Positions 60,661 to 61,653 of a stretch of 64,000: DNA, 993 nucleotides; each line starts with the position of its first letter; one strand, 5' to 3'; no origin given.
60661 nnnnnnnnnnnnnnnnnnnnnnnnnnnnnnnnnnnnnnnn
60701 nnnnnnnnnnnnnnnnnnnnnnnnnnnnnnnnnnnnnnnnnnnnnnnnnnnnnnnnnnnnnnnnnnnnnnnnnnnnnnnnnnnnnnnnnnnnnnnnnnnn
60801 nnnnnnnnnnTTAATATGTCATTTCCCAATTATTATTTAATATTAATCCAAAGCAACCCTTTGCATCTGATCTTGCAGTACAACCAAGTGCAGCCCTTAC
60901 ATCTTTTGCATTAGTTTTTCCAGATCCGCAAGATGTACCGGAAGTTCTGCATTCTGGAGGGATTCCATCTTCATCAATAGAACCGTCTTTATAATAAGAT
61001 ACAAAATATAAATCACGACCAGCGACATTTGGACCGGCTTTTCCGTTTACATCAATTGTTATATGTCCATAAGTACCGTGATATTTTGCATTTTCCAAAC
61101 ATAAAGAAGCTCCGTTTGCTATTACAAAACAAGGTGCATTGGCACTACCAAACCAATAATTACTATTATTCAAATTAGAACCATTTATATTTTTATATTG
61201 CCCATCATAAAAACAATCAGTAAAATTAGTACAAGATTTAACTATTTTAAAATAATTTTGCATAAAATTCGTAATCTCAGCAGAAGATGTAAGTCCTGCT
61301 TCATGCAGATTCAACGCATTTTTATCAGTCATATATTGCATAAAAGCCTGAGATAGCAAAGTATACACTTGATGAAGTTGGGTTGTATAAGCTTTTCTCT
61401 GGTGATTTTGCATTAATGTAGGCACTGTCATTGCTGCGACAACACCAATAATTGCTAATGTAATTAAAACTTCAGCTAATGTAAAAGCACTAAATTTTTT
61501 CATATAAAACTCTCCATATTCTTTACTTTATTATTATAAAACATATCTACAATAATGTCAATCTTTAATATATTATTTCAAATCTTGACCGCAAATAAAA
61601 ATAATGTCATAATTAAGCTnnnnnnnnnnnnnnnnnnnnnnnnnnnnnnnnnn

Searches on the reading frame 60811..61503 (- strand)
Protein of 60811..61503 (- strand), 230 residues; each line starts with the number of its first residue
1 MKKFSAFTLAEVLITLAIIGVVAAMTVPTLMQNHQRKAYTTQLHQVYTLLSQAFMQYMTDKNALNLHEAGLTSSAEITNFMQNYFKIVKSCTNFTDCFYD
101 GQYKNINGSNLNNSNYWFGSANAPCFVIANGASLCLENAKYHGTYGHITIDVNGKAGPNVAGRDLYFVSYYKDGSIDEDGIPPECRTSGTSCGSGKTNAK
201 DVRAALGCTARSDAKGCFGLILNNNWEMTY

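Call 7: search_protein_families(library=pfam, proteins=[window:60811-61503:-], max_evalue=0.01)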
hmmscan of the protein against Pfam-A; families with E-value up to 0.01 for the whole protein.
window:60811-61503:- (230 aa): 1 family
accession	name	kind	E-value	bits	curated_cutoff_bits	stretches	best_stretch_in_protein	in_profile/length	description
PF07963.17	N_methyl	-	4.7e-06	26.4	21.2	1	1-26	1-26/27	Prokaryotic N-terminal methylation motif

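Call 43: search_protein_families(library=ncbifam, proteins=[window:60811-61503:-], max_evalue=0.01)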
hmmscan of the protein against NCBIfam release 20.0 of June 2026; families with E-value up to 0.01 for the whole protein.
window:60811-61503:- (230 aa): 9 families
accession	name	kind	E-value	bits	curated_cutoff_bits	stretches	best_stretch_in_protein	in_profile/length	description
NF041013.1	T4P_ComGE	equivalog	8.5e-09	35.4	49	1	2-65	1-63/83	competence type IV pilus minor pilin ComGE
TIGR01710.1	typeII_sec_gspG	equivalog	8.1e-08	32.4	88.85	1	6-73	2-68/134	type II secretion system major pseudopilin GspG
NF007862.0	PRK10574.1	equivalog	3.8e-05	23.9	138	1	1-54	1-53/145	prepilin peptidase-dependent pilin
NF040999.1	pilin_ComGC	equivalog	4.5e-05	23.6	75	1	5-78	2-73/84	competence type IV pilus major pilin ComGC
TIGR01708.2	typeII_sec_gspH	equivalog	6.4e-05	23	80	1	7-82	4-74/169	type II secretion system minor pseudopilin GspH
NF041775.1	typeIV_PilA_Myxo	equivalog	0.0002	21.4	400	1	6-52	12-61/214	type IV pilin protein PilA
TIGR02532.1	IV_pilin_GFxxxE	domain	0.00035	20.3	16.3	1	6-26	3-23/24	prepilin-type N-terminal cleavage/methylation domain-containing protein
NF041002.1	pilin_ComGF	equivalog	0.0057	16.9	80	1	5-63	2-61/139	competence type IV pilus minor pilin ComGF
NF007800.0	PRK10506.1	equivalog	0.0096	15.8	158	0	1-122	5-123/163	prepilin peptidase-dependent protein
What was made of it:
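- Closest known: Type IV pilins and pseudopilins. Same: HMM scores are above the cut-offs (calls 7, 43).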
